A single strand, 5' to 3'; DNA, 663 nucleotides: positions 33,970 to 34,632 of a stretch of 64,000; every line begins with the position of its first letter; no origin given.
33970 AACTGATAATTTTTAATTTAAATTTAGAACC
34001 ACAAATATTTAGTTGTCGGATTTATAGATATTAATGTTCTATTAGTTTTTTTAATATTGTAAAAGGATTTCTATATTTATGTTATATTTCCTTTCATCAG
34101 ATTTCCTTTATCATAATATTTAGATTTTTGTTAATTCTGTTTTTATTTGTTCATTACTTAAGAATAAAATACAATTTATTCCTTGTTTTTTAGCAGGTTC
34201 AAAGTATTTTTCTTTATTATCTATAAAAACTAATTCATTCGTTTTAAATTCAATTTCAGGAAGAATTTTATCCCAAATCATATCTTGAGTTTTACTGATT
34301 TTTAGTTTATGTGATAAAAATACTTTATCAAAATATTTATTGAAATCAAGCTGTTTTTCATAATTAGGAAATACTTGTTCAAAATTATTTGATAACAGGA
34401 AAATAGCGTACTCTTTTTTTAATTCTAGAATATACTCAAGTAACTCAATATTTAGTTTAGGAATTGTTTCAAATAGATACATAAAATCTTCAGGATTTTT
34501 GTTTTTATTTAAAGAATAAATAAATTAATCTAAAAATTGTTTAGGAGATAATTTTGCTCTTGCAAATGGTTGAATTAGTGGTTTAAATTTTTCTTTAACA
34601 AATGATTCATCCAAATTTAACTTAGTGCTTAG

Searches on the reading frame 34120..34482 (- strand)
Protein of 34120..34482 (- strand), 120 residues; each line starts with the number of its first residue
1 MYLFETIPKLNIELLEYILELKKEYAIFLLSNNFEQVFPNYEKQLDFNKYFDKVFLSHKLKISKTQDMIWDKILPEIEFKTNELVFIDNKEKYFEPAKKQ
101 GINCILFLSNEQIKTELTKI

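Call 53: search_protein_families(library=pfam, proteins=[window:34120-34482:-], max_evalue=0.001)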
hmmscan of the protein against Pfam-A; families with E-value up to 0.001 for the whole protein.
window:34120-34482:- (120 aa): 2 families
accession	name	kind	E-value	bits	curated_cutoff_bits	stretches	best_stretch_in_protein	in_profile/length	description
PF13419.12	HAD_2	-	2.8e-07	31.3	23.8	1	14-106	84-177/178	Haloacid dehalogenase-like hydrolase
PF03031.24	NIF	-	0.00076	19.6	21.8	1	17-119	46-145/160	NLI interacting factor-like phosphatase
